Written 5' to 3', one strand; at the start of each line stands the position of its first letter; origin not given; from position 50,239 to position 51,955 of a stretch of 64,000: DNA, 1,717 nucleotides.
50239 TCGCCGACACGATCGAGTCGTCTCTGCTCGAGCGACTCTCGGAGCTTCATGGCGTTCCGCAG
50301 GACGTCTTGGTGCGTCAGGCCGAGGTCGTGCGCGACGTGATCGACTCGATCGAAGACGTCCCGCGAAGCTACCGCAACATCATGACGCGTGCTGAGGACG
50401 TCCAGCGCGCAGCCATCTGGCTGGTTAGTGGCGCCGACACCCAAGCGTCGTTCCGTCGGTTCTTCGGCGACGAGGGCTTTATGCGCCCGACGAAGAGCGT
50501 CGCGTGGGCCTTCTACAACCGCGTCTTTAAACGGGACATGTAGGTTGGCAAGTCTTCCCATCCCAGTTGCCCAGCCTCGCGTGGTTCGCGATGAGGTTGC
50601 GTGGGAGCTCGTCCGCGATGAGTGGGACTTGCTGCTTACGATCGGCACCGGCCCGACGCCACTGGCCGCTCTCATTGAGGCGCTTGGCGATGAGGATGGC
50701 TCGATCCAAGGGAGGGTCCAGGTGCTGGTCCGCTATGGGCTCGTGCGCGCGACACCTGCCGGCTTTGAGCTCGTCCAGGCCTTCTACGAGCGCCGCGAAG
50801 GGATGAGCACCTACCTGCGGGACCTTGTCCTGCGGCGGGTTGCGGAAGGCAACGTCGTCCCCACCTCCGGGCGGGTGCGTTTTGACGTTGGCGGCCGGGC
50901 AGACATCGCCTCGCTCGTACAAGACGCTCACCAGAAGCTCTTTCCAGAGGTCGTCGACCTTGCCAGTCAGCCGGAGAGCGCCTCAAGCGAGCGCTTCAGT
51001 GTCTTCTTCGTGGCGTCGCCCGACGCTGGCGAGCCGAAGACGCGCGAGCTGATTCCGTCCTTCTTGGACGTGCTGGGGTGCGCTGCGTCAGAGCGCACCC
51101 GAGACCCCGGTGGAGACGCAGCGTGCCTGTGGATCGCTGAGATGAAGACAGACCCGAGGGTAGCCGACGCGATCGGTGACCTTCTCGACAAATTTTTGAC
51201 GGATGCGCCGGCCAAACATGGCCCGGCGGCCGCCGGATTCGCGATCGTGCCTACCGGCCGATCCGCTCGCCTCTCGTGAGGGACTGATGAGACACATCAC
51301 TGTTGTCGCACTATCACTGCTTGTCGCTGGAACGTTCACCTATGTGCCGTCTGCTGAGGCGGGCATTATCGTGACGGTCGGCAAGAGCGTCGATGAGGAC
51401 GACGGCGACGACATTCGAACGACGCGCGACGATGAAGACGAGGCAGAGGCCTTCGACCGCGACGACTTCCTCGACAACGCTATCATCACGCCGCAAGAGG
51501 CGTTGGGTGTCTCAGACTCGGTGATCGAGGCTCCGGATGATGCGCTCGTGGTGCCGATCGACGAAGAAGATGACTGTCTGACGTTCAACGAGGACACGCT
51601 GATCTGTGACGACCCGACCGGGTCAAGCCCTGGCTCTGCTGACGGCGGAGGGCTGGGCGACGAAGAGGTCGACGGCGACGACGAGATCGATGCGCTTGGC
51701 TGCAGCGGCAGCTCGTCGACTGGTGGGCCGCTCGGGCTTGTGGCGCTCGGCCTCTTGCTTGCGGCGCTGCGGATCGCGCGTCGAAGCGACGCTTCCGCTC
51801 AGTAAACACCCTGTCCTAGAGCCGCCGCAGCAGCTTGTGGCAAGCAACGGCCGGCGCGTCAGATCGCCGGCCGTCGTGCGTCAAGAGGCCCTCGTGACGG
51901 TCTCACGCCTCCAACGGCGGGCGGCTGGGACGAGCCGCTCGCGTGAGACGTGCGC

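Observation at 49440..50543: Stand-alone, probably catalytically altered sigma54-activator core domain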

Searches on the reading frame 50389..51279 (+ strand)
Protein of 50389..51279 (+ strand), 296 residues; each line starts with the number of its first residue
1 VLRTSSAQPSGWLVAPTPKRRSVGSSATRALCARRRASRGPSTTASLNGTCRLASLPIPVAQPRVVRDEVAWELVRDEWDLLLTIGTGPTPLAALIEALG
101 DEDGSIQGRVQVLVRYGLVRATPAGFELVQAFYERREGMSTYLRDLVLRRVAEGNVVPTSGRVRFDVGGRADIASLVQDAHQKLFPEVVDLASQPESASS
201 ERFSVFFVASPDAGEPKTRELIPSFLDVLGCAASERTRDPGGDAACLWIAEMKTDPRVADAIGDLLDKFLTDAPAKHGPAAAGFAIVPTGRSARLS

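Call 3: search_protein_families(library=pfam, proteins=[window:50389-51279:+], max_evalue=0.1)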
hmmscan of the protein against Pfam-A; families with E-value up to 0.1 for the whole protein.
window:50389-51279:+ (296 aa): 0 families

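Call 4: search_protein_families(library=ncbifam, proteins=[window:50389-51279:+], max_evalue=0.1)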
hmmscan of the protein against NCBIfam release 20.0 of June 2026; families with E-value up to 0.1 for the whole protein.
window:50389-51279:+ (296 aa): 0 families

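Call 5: search_protein_families(library=padloc, proteins=[window:50389-51279:+], max_evalue=0.1)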
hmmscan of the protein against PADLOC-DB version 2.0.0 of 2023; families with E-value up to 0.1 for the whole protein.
window:50389-51279:+ (296 aa): 0 families

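Call 38: search_solved_structures(query=A4, max_evalue=10, show_alignments=2)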
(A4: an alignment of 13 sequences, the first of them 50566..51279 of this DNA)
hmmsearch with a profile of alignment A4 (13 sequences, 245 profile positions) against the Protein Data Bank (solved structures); distinct sequences matched with E-value up to 10: 16.
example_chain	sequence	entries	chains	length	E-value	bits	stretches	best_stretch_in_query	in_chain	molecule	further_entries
2lkp_A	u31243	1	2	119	0.0016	21.2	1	29-81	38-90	HTH-type transcriptional regulator NmtR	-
9sgv_A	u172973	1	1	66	0.021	17.5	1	29-80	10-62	Ap3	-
2oqg_A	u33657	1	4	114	0.064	16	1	25-72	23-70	Possible transcriptional regulator, ArsR family protein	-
4cic_A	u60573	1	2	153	0.085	15.6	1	27-71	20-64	TRANSCRIPTIONAL REGULATOR, BADM/RRF2 FAMILY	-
6o8k_A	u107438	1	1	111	0.22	14.2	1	32-75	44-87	Transcriptional regulator, ArsR family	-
13ct_A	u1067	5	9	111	0.23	14.2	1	32-75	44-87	Transcriptional regulator, ArsR family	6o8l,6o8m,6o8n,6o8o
9l5v_G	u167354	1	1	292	0.3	13.8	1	185-224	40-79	Psb-gama_linker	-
9l5v_g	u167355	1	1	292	0.33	13.6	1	185-223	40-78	Psb-gama_linker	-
8gaa_A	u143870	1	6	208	0.46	13.2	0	136-203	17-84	C6HR1_4r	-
3gfj_A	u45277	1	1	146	0.8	12.4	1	28-70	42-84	146aa long hypothetical transcriptional regulator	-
3gfl_A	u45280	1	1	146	0.82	12.3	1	28-70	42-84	146aa long hypothetical transcriptional regulator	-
2eth_A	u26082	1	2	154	0.91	12.2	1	33-71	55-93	transcriptional regulator, putative, Mar family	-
3gfm_A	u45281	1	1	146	0.94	12.1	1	28-70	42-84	146aa long hypothetical transcriptional regulator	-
2eb7_A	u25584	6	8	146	0.97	12.1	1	28-70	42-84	146aa long hypothetical transcriptional regulator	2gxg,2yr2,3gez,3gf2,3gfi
2x4h_A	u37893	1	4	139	1.3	11.6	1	23-74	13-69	HYPOTHETICAL PROTEIN SSO2273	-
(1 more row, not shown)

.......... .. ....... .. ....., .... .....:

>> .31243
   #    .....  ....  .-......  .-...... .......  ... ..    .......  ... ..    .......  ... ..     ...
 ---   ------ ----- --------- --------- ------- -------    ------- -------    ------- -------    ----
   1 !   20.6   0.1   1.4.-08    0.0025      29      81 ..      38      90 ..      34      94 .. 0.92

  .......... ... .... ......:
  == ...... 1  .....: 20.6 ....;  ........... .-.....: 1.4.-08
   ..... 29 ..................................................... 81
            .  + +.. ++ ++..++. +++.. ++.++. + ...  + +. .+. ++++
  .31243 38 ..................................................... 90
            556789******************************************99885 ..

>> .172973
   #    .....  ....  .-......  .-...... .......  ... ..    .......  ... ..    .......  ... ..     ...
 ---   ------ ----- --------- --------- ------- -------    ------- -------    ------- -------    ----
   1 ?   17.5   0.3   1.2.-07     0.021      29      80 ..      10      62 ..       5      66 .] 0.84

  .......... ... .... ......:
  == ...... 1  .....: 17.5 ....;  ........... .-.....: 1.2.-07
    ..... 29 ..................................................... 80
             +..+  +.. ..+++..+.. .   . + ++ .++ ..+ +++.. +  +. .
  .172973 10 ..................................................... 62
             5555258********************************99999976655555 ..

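Call 57: search_protein_families(library=ncbifam, proteins=[window:50566-51279:+], max_evalue=0.1)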
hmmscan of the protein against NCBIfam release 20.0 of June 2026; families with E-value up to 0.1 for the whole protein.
window:50566-51279:+ (237 aa): 1 family
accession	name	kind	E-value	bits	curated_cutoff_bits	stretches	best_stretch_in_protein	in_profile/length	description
NF041061.1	DpdD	equivalog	0.068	12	300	1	135-217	428-512/704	protein DpdD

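Call 72: find_homologous_proteins(query=A4, max_evalue=0.001)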
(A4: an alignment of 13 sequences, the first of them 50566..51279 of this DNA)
Query A4 (13 sequences) (237 aa, profile of the alignment): 51 proteins with E <= 0.001 among 8000 candidates.
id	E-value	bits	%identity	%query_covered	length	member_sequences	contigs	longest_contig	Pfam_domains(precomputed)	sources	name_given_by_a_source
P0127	1.8e-100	354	50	98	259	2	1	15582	-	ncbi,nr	ncbi:MAG: hypothetical protein EP329_17270 [Deltaproteobacteria bacterium]|nr:MAG: hypothetical prot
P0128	1.6e-98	347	49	96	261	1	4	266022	PF12840.14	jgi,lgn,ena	-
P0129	9.5e-98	345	52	96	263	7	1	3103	-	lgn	-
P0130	1.1e-96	341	51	98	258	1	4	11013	PF25212.3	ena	-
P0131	5.0e-95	336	49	95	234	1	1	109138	PF25212.3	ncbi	ncbi:MAG: hypothetical protein U1F43_24210 [Myxococcota bacterium]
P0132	6.8e-94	332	50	99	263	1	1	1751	-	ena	-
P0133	3.7e-92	326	100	98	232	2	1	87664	-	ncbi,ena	-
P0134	3.8e-92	326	50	96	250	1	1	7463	-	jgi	-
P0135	4.0e-92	326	49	97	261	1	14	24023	-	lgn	-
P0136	8.7e-91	322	51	98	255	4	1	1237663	PF12802.14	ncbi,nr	ncbi:MAG: MarR family transcriptional regulator [Deltaproteobacteria bacterium]|nr:MarR family trans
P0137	1.1e-90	321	49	89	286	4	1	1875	-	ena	-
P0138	1.2e-89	318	46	97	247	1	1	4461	PF25212.3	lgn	-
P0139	7.0e-88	312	48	97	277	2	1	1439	PF25212.3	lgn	-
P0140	4.1e-87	310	45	97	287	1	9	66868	-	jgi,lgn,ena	-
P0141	9.5e-87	309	47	97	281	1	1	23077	-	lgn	-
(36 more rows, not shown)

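Call 73: search_protein_families(library=pfam, alignment_id=A4, max_evalue=1)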
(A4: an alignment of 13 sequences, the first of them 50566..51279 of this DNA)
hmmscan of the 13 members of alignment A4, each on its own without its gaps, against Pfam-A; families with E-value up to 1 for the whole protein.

A. member 1, window:50566-51279:+ (237 aa): 1 family
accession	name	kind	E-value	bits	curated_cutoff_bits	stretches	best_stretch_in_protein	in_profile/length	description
PF12802.13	MarR_2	-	0.1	13.2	27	1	19-64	7-54/61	MarR family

B. families by the number of members that match (of 13 scanned): 13 families
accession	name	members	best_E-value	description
PF25212.1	HVO_A0114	9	7.4e-06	HVO_A0114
PF12802.13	MarR_2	9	8.4e-05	MarR family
PF24270.1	HTH_Cmi2_C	7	0.0018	Cmi2, C-terminal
PF12840.13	HTH_20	7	0.0065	Helix-turn-helix domain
PF09339.16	HTH_IclR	3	8.6e-05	IclR helix-turn-helix domain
PF17782.7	DprA_WH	2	0.0012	DprA winged helix domain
PF01978.25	TrmB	2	0.016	Sugar-specific transcriptional regulator TrmB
PF13463.12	HTH_27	2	0.076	Winged helix DNA-binding domain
PF16859.10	TetR_C_11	2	0.2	Tetracyclin repressor-like, C-terminal domain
PF25213.1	HVO_A0261_N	1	0.01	HVO_A0261 N-terminal domain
PF22451.2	NirdL-like_HTH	1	0.021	Siroheme decarboxylase NirDL-like HTH domain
PF18082.7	NAT_N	1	0.044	N-acyltransferase N-terminal domain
PF05584.17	Sulfolobus_pRN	1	0.11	Sulfolobus plasmid regulatory protein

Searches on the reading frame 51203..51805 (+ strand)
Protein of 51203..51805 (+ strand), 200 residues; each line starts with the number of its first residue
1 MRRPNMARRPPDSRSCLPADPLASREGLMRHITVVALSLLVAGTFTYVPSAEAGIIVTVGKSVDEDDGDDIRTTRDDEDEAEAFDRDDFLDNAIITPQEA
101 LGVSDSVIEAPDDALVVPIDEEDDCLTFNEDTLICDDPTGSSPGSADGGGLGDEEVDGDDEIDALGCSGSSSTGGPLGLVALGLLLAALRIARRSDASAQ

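Call 3: search_protein_families(library=pfam, proteins=[window:51203-51805:+], max_evalue=0.1)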
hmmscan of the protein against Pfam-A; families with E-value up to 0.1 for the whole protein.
window:51203-51805:+ (200 aa): 0 families

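Call 4: search_protein_families(library=ncbifam, proteins=[window:51203-51805:+], max_evalue=0.1)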
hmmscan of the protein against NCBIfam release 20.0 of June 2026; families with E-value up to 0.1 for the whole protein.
window:51203-51805:+ (200 aa): 1 family
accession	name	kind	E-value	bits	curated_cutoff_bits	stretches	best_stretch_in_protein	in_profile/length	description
NF041936.1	MXAN_0125_fam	equivalog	0.074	13.1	65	0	163-195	142-169/169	MXAN_0125 family MYXO-CTERM protein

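Call 5: search_protein_families(library=padloc, proteins=[window:51203-51805:+], max_evalue=0.1)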
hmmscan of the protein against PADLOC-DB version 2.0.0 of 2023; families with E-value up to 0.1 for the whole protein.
window:51203-51805:+ (200 aa): 0 families
